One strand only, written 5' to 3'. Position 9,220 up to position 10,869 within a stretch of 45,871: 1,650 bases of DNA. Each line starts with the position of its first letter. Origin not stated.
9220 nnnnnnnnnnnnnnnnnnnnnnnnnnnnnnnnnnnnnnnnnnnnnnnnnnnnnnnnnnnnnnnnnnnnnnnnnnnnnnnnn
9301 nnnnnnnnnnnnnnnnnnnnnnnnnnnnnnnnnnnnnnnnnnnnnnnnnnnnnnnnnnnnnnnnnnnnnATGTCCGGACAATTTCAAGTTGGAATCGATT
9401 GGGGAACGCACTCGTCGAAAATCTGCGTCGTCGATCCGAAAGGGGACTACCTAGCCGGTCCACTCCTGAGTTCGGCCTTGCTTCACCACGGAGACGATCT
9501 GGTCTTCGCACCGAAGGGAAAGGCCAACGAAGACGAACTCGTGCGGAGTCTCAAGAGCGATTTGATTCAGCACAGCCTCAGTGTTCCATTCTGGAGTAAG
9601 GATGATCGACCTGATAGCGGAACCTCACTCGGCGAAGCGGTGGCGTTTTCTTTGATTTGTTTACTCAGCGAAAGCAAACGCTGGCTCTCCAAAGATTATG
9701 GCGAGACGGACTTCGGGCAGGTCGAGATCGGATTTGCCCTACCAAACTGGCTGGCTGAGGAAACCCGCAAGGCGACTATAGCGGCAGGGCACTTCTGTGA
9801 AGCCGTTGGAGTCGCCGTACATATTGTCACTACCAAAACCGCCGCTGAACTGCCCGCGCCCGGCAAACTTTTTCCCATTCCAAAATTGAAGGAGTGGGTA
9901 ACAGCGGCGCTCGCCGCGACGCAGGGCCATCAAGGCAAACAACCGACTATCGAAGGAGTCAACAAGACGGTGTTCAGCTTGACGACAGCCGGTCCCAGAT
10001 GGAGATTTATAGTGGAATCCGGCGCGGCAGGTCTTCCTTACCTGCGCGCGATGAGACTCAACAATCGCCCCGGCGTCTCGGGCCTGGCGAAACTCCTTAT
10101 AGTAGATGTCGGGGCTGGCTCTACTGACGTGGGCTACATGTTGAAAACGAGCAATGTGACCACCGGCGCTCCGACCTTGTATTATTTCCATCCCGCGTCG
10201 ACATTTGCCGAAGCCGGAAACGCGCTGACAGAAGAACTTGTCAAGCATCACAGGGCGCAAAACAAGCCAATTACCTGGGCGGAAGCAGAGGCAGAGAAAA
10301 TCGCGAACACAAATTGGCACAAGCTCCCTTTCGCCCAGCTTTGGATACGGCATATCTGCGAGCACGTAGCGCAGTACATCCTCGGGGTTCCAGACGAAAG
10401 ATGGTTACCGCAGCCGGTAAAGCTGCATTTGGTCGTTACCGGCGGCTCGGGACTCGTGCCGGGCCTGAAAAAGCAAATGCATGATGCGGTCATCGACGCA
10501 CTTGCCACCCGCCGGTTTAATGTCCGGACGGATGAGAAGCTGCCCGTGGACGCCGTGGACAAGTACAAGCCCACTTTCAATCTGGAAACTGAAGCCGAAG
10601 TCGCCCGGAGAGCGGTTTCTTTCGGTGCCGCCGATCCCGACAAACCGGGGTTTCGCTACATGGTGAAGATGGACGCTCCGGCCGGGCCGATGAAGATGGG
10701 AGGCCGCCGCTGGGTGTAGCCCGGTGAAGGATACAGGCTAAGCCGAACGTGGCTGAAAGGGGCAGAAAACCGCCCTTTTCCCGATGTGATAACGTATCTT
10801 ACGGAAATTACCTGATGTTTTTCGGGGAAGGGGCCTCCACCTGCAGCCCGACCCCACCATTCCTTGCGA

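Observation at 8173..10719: GrpE-like protein translationally abutted to a substrate-domain-less Hsp70-fold ATPase in a defence-island context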

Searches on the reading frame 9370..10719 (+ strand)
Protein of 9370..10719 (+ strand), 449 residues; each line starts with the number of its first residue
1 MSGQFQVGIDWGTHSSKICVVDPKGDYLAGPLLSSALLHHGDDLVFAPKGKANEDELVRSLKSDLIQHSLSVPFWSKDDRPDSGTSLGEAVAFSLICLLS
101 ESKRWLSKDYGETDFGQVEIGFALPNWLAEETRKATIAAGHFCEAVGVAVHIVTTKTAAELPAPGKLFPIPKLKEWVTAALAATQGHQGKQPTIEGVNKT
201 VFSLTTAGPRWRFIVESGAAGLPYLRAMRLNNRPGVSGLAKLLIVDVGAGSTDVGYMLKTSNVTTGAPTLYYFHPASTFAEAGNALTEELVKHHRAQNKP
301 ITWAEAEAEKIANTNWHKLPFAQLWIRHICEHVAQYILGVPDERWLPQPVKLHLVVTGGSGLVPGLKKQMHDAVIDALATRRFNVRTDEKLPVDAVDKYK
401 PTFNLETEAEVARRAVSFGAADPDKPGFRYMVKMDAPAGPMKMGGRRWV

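Call 7: search_protein_families(library=pfam, proteins=[window:9370-10719:+], max_evalue=0.1)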
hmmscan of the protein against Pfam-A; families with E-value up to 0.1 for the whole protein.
window:9370-10719:+ (449 aa): 0 families

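Call 8: search_protein_families(library=padloc, proteins=[window:9370-10719:+], max_evalue=0.1)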
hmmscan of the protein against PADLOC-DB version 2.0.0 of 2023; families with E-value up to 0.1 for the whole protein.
window:9370-10719:+ (449 aa): 1 family
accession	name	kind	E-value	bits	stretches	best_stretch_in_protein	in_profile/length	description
PDLC04731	PDC-M61B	-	0.00021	18.2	1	242-305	350-413/588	-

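Call 9: search_protein_families(library=ncbifam, proteins=[window:9370-10719:+], max_evalue=0.1)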
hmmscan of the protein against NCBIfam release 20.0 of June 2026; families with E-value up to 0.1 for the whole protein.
window:9370-10719:+ (449 aa): 0 families

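Call 10: search_solved_structures(query=window:9370-10719:+, max_evalue=10)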
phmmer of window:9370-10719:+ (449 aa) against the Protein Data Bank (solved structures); distinct sequences matched with E-value up to 10: 2.
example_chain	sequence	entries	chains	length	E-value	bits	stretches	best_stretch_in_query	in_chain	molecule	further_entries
7k09_A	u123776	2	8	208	0.34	12.9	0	398-435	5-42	Puromycin N-acetyltransferase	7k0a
25pv_C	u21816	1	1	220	1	11.4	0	203-277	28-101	22F1 VH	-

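Call 12: find_homologous_proteins(query=window:9370-10719:+)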
Query window:9370-10719:+ (449 aa): 144 proteins with E <= 0.001 among 8000 candidates; the best 120 are listed.
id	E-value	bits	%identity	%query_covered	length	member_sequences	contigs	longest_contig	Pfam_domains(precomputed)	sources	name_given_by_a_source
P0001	0.0e+0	1030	99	100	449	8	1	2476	-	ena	-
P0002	6.2e-271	917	88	100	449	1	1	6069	-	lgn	-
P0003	4.7e-262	888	84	100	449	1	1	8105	-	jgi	jgi:hypothetical protein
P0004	2.1e-261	886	84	100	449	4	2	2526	-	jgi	jgi:hypothetical protein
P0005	2.0e-254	863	82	100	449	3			-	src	-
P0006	4.0e-246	835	81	100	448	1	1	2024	-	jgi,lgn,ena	-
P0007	2.5e-239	813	88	88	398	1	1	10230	-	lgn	-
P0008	3.7e-237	806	78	100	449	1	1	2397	-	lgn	-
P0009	6.4e-231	785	81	93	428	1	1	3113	-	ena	-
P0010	7.6e-218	742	81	87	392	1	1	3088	-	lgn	-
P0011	6.1e-203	693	69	100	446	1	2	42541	-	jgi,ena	jgi:hypothetical protein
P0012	1.5e-200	685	69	100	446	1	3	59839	-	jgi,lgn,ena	-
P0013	5.1e-191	654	65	100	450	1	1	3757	-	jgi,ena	-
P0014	1.2e-190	652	64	100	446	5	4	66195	-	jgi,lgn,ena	jgi:hypothetical protein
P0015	9.1e-186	636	64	100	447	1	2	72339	-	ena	-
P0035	3.4e-121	423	49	99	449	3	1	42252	-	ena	-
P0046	5.3e-116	406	48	99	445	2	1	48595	-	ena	-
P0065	1.1e-108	382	46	96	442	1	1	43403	-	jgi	jgi:hypothetical protein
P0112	1.5e-46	177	33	97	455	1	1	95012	-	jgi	jgi:hypothetical protein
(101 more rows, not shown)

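Call 18: search_solved_structures(query=A2, max_evalue=10)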
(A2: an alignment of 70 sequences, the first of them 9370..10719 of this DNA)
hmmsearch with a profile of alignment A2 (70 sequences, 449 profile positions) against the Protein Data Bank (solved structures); distinct sequences matched with E-value up to 10: 12.
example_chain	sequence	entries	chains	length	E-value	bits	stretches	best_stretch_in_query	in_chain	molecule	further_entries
7yfp_B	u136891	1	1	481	0.16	14.1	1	349-390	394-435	ARP4 isoform 1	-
5nbl_A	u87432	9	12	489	0.17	14.1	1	349-390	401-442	Actin-related protein 4 | ARP4 isoform 1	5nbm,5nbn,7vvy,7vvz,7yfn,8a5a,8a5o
5i9e_A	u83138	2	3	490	0.17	14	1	349-390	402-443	Actin-related protein 4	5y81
3qb0_A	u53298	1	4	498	0.17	14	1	349-390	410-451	Actin-related protein 4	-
9y6s_6p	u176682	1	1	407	0.58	12.3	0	347-378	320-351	Actin-like protein, putative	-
5jyg_A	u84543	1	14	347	0.81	11.8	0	238-257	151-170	Actin-like ATPase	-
5ljv_A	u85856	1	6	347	0.93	11.6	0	238-257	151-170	Actin-like ATPase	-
5ljw_A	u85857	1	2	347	0.97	11.5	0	238-257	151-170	Actin-like ATPase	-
9e5c_6h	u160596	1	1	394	1.1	11.4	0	277-307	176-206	Actin-like protein, putative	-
1sh5_A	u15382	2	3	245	1.5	10.9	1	303-348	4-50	Plectin 1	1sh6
7zpt_M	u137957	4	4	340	1.9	10.6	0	276-314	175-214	Cell shape-determining protein MreB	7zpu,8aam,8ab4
8azg_M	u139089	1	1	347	2.2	10.4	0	276-314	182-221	Cell shape-determining protein MreB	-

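Call 26: find_related_loci(query=A2, collection=genome_contigs, flank=10000)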
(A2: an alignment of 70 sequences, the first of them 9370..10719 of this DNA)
Query A2 (449 aa) in genome_contigs; peptide patterns used: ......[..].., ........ (x = any residue, [..] = any of these).
25 stretches matched a pattern; 15 encode a relative of the query (tblastn E <= 1e-3); 15 distinct loci.
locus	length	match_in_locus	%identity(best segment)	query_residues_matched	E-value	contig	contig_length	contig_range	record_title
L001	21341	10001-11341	64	1-449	0e+0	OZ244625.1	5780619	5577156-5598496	MAG: Bryobacterales bacterium isolate 977db337-f3f5-4b10-816d-e0f1db46c981 genome assembly, chromosome: 1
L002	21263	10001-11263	49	31-449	1e-121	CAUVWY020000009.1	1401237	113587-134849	MAG: Terriglobia bacterium isolate da684f1c-8089-4822-b481-c482b3163bd6 genome assembly, contig: contig_9, whole genome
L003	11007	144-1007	64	161-449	6e-117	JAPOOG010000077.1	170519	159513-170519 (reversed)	MAG: Bryobacterales bacterium isolate APA_bin_29 c_000000006294, whole genome shotgun sequence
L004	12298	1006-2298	46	7-445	6e-110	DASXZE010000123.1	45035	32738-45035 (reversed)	MAG TPA_asm: Candidatus Angelobacter sp. isolate SMAG_U4843 k141_1487218, whole genome shotgun sequence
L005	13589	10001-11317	37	7-438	2e-85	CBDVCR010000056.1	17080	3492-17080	MAG TPA_asm: uncultured bacterium isolate SRR22302368_binner23_Refined_11 genome assembly, contig: ERZ25747235.1048, who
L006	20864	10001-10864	49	7-293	9e-75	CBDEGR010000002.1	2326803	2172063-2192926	MAG: Terriglobia bacterium isolate 8a11511d-baa6-4992-a721-72c46eb31aa6 genome assembly, contig: contig_2, whole genome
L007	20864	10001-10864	49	7-293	9e-75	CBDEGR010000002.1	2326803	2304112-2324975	MAG: Terriglobia bacterium isolate 8a11511d-baa6-4992-a721-72c46eb31aa6 genome assembly, contig: contig_2, whole genome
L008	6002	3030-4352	32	7-435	5e-53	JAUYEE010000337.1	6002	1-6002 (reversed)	MAG: bacterium isolate C20_metabat.bin.94 C20_k141_830179, whole genome shotgun sequence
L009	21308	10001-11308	32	4-437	7e-46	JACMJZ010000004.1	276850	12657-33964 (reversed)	MAG: Pyrinomonadaceae bacterium isolate ES-bin-189 ES-bin-189-contig-k141_1298867, whole genome shotgun sequence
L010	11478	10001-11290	32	7-423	3e-45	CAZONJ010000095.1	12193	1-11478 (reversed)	MAG TPA_asm: uncultured Terriglobales bacterium isolate SRP272529_co2_80 genome assembly, contig: NODE_9410_length_12193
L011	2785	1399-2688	32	7-423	2e-45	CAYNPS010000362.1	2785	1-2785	MAG TPA_asm: uncultured Terriglobales bacterium isolate SRP272529_co1_157 genome assembly, contig: NODE_80727_length_278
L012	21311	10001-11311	31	7-430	9e-44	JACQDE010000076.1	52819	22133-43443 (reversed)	MAG: Acidobacteria bacterium isolate NC_groundwater_986_Pr1_S-0.65um_62_29 Montesol18_Sp65_coassembly_scaffold_1504352,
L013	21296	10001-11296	33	7-430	1e-42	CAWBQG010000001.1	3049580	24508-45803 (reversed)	MAG: uncultured Acidobacteriaceae bacterium isolate MFD01828.bin.1.38 genome assembly, contig: contig_12963, whole genom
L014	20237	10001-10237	34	59-135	8e-7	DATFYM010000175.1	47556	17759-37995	MAG TPA_asm: Terriglobia bacterium isolate SMAG_U9543 k141_1552394, whole genome shotgun sequence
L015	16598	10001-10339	28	60-176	1e-4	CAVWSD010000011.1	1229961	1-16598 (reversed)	MAG: uncultured Acidobacteriaceae bacterium isolate MFD01213.bin.1.53 genome assembly, contig: contig_2473, whole genome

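Call 28: predict_structure(alignment_id=A2)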
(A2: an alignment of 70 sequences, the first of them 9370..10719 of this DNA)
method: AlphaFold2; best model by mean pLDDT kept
length: 449 residues; sequences in the alignment: 70
mean_pLDDT: 89.5   pTM: 0.90
mean pLDDT of the five models: 89.5, 89.2, 88.5, 88.5, 88.1
residues with pLDDT >= 90: 299; 70-90: 116; 50-70: 31; < 50: 3
segments of 3 or more residues with pLDDT < 50: none
pLDDT, mean of each block of 10 residues (from residue 1): 83 94 91 95 95 89 91 93 96 98 92 90 91 92 96 94 98 98 82 88 91 95 89 76 94 95 87 93 93 93 87 84 97 97 91 92 93 95 69 78 68 90 91 85 53
secondary structure, 60 per line:
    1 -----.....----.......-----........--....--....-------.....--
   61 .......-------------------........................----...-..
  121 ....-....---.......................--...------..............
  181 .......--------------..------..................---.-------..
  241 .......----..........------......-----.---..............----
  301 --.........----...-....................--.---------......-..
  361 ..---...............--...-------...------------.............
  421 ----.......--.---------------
elements in order: E6-10 E15-21 E27-34 E37-40 E43-46 H61-67 H87-110 E119-124 H126-129 H133-155 E167-169 H170-187 E210-215 H216-227 E239-247 E252-261 E268-273 H283-296 H303-311 H320-339 E352-357 H359-362 H366-380 E393-395 H408-420 E428-431

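Call 32: fold_search(model_id=the predicted structure, library=pdb)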
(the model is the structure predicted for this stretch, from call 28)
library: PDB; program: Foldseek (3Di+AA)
matches with E <= 10: 1196; with E <= 0.001: 257
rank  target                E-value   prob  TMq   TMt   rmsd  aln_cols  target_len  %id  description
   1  9a5j_A                7.3e-11  1.00  0.43  0.33   7.7       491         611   13  Integrative model of DNAK-GUDB by crosslinking MS and deep learning (released 2024-09-18)
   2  3c7n_A                1.5e-10  1.00  0.52  0.37   7.0       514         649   15  Structure of the Hsp110:Hsc70 Nucleotide Exchange Complex (released 2008-05-27)
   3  2v7y                  3.7e-10  1.00  0.47  0.42   7.4       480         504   14  Crystal structure of the molecular chaperone DnaK from Geobacillus kaustophilus HTA426 in post-ATP hydrolysis state (released 2008-04-08)
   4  4b9q_B                4.1e-10  1.00  0.50  0.39   6.3       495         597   13  Open conformation of ATP-bound Hsp70 homolog DnaK (released 2012-11-14)
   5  5nro_A                4.1e-10  1.00  0.51  0.39   6.0       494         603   12  Structure of full-length DnaK with bound J-domain (released 2018-01-17)
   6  5oby                  5.4e-10  1.00  0.52  0.62   5.6       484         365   14  Mycoplasma genitalium DnaK-NBD in complex with AMP-PNP (released 2018-05-09)
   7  4jn4_A                5.4e-10  1.00  0.50  0.39   6.9       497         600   12  Allosteric opening of the polypeptide-binding site when an Hsp70 binds ATP (released 2013-05-29)
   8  9a2i_MODEL_1_A        6.0e-10  1.00  0.51  0.38   6.5       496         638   13  Model of E. coli DnaK by in-cell photo-crosslinking MS and deep learning (released 2023-02-24)
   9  7kru_A                6.7e-10  1.00  0.48  0.41   6.8       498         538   12  Stimulating state of a truncated Hsp70 DnaK fused with a substrate peptide (released 2021-09-15)
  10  5obx                  7.0e-10  1.00  0.50  0.59   6.4       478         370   13  Mycoplasma genitalium DnaK-NBD (released 2018-05-09)
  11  4b9q_D                7.0e-10  1.00  0.50  0.39   6.2       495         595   12  Open conformation of ATP-bound Hsp70 homolog DnaK (released 2012-11-14)
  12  3l4i_B                7.0e-10  1.00  0.46  0.53   7.1       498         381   15  CRYSTAL STRUCTURE OF THE N-TERMINAL DOMAIN OF HSP70 (CGD2_20) FROM Cryptosporidium PARVUM IN COMPLEX WITH ADP and inor (released 2010-01-19)
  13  5obw                  8.3e-10  1.00  0.49  0.57   7.9       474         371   14  Mycoplasma genitalium DnaK-NBD in complex with ATP (released 2018-05-09)
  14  3ldl_A                8.3e-10  1.00  0.45  0.52   8.4       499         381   13  Crystal structure of human GRP78 (70kDa heat shock protein 5 / BIP) ATPase domain in complex with ATP (released 2011-01-26)
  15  7krv_A                1.0e-09  1.00  0.48  0.41   7.9       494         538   12  Stimulating state of disulfide-bridged Hsp70 DnaK (released 2021-09-15)
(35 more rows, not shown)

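Call 39: search_protein_families(library=pfam, proteins=[L001:6825-8261:+, L001:5329-6753:+, L001:12051-14651:+, L002:8525-9643:+, L002:8037-8477:+, L002:11780-12565:+, L005:7488-8081:+, L005:11570-13483:+, L005:6044-7162:-, L008:1227-1763:-], max_evalue=0.01)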
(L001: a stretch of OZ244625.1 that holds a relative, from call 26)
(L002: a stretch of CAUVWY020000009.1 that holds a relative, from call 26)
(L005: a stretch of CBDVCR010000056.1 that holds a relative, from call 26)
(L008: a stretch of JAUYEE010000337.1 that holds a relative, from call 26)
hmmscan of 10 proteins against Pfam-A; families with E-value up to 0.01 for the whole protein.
L001:6825-8261:+ (478 aa): 3 families
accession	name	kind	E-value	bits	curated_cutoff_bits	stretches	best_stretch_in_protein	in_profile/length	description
PF00884.28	Sulfatase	-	2.4e-61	208.1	25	1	56-380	1-300/301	Sulfatase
PF16347.10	SGSH_C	-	2.2e-08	34.8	29.3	1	338-450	9-132/154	N-sulphoglucosamine sulphohydrolase, C-terminal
PF01663.27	Phosphodiest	-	8.4e-08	32.6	23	1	276-316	181-221/342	Type I phosphodiesterase / nucleotide pyrophosphatase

L001:5329-6753:+ (474 aa): 2 families
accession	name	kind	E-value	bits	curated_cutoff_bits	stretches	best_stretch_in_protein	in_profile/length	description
PF00120.29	Gln-synt_C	-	1.8e-136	455.2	24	1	107-471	1-344/344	Glutamine synthetase, catalytic domain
PF03951.24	Gln-synt_N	-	2e-30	104.7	33.4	1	20-100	2-82/82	Glutamine synthetase, beta-Grasp domain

L001:12051-14651:+ (866 aa): 4 families
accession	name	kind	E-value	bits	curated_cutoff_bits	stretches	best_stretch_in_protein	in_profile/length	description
PF00501.34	AMP-binding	-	8.7e-64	216.1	29.9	1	15-381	9-384/384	AMP-binding enzyme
PF01553.26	Acyltransferase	-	1e-14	54.9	23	1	667-811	3-131/132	Acyltransferase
PF00550.31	PP-binding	-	5e-11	43.1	20.8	1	532-597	3-67/67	Phosphopantetheine attachment site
PF23562.2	AMP-binding_C_3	-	0.0032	18.3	20.8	0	418-516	2-111/124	AMP-binding enzyme C-terminal domain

L002:8525-9643:+ (372 aa): 1 family
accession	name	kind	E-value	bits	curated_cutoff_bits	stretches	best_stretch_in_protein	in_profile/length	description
PF00145.23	DNA_methylase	-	3.7e-49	168.4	22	1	19-326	57-322/324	C-5 cytosine-specific DNA methylase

L002:8037-8477:+ (146 aa): 0 families

L002:11780-12565:+ (261 aa): 0 families

L005:7488-8081:+ (197 aa): 0 families

L005:11570-13483:+ (637 aa): 12 families
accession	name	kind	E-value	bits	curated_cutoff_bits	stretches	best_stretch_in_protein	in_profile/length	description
PF01434.24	Peptidase_M41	-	2e-65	220.7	29.9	1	432-620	2-191/191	Peptidase family M41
PF00004.35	AAA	-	1.4e-44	152.2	21.2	1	219-351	1-130/131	ATPase family associated with various cellular activities (AAA)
PF17862.7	AAA_lid_3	-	5.3e-14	51.9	27.2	1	375-418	2-45/45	AAA+ lid domain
PF06480.20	FtsH_ext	-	8.6e-10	39.2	25.5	1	19-118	2-99/103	FtsH Extracellular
PF07728.20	AAA_5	-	8.8e-06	26.2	22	1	218-340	1-137/139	AAA domain (dynein-related subfamily)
PF13191.12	AAA_16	-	0.00022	22.2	32.6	1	214-242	22-50/167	AAA ATPase domain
PF06068.19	TIP49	-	0.00083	19.1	23.8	1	217-253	51-89/347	TIP49 P-loop domain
PF13401.12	AAA_22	-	0.0016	19.2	27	0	219-250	8-42/130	AAA domain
PF05496.18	RuvB_N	-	0.0025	18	27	1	215-259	32-75/159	Holliday junction DNA helicase RuvB P-loop domain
PF20720.3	nSTAND3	-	0.0053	16.9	27.2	0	219-362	20-149/155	Novel STAND NTPase 3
PF13521.12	AAA_28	-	0.0069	17.1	27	0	219-269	2-48/164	AAA domain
PF07724.20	AAA_2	-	0.0071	16.8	27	0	219-288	6-88/166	AAA domain (Cdc48 subfamily)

L005:6044-7162:- (372 aa): 0 families

L008:1227-1763:- (178 aa): 0 families

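Call 40: search_protein_families(library=pfam, proteins=[L009:7361-8710:+, L009:6118-7287:+, L009:11414-12142:+, L009:12139-12705:+, L009:12702-13607:+, L010:8432-8854:+, L010:7844-8305:-, L010:6265-7806:-, L012:8291-8716:-, L012:6845-8221:-], max_evalue=0.01)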
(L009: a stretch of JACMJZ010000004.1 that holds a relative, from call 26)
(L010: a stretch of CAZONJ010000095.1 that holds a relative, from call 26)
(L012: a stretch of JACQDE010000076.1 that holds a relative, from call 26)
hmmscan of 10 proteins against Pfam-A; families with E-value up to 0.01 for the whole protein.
L009:7361-8710:+ (449 aa): 2 families
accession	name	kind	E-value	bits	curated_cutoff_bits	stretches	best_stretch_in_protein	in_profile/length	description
PF00152.25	tRNA-synt_2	-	2.6e-69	234.1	25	1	124-442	3-306/308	tRNA synthetases class II (D, K and N)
PF01336.31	tRNA_anti-codon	-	1.5e-12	47.7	27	1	29-103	1-70/75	OB-fold nucleic acid binding domain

L009:6118-7287:+ (389 aa): 3 families
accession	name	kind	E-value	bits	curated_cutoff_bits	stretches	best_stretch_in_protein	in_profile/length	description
PF01636.29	APH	-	8.3e-25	88.4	23.2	1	66-303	3-237/239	Phosphotransferase enzyme family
PF02958.26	EcKL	-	7.9e-08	32.4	22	1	222-279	200-262/294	Ecdysteroid kinase-like family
PF07914.17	DUF1679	-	0.00097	18.6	24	1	232-279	264-315/414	Uncharacterized oxidoreductase dhs-27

L009:11414-12142:+ (242 aa): 19 families
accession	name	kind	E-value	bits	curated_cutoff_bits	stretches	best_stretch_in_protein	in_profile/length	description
PF08241.18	Methyltransf_11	-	1.3e-23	83.8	21.2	1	61-156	1-94/95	Methyltransferase domain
PF13649.12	Methyltransf_25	-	2e-23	83.3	27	1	60-153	1-97/97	Methyltransferase domain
PF13847.12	Methyltransf_31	-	1.4e-21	77.1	27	1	55-158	2-112/145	Methyltransferase domain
PF01209.24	Ubie_methyltran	-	1.2e-17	64.6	20.1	1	48-158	39-152/233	ubiE/COQ5 methyltransferase family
PF13489.12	Methyltransf_23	-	1.8e-15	57.5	27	1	54-200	20-163/164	Methyltransferase domain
PF08242.18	Methyltransf_12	-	4e-12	47.2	30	1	61-155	1-98/98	Methyltransferase domain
PF01135.25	PCMT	-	1.6e-07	31.8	20.3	1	48-111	65-131/210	Protein-L-isoaspartate(D-aspartate) O-methyltransferase (PCMT)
PF24675.1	NpmA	-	6.7e-07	29.3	60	1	46-118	13-91/214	16S rRNA (adenine(1408)-N(1))-methyltransferase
PF08003.17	Methyltransf_9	-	3.4e-06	26.7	23.8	1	58-157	117-217/315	Protein of unknown function (DUF1698)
PF00891.24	Methyltransf_2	-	3.5e-06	27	22.3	1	36-197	42-210/210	O-methyltransferase domain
PF02390.23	Methyltransf_4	-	5.5e-06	26.4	24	1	58-109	3-56/173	Putative methyltransferase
PF13679.12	Methyltransf_32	-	2.1e-05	25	27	1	54-106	23-78/143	Methyltransferase domain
PF05175.20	MTS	-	4.6e-05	23.6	23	1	56-104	31-79/170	Methyltransferase small domain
PF03141.22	Methyltransf_29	-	0.0001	21.5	23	1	58-164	119-225/506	Putative S-adenosyl-L-methionine-dependent methyltransferase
PF05148.21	Methyltransf_8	-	0.00032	21.1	27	1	42-156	58-155/219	Hypothetical methyltransferase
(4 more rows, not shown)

L009:12139-12705:+ (188 aa): 3 families
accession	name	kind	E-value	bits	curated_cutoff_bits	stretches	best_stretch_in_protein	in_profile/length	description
PF18306.6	LDcluster4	-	3.7e-20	72.5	26.3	1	12-127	2-116/151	SLOG cluster4 family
PF03641.19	Lysine_decarbox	-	3.8e-16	59.9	27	1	55-177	1-129/131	Possible lysine decarboxylase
PF02481.21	DNA_processg_A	-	0.0034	17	29.6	1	11-77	44-108/212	DNA recombination-mediator protein A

L009:12702-13607:+ (301 aa): 4 families
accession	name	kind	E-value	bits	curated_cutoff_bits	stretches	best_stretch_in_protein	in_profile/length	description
PF01987.23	AIM24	-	5.6e-68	229.1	25.7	1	68-272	1-205/205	Mitochondrial biogenesis AIM24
PF13240.11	Zn_Ribbon_1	-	4.8e-06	26.6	25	1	3-24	2-23/23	zinc-ribbon domain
PF13248.11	Zn_ribbon_3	-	0.00078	19.3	27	1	2-24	4-26/26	zinc-ribbon domain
PF12773.13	DZR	-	0.0046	17.5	27.3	1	3-24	1-22/45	Double zinc ribbon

L010:8432-8854:+ (140 aa): 0 families

L010:7844-8305:- (153 aa): 0 families

L010:6265-7806:- (513 aa): 3 families
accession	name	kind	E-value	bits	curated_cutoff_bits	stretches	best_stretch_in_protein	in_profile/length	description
PF10648.15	Gmad2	-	4.7e-05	24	25.7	0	115-142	2-26/86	Immunoglobulin-like domain of bacterial spore germination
PF19077.6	Big_13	-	6.3e-05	23.9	27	0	41-99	35-100/102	Bacterial Ig-like domain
PF20164.4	GspA_SrpA_N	-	0.0024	18.7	27.4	0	266-285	92-111/117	GspA/SrpA SigLec-like domain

L012:8291-8716:- (141 aa): 0 families

L012:6845-8221:- (458 aa): 0 families
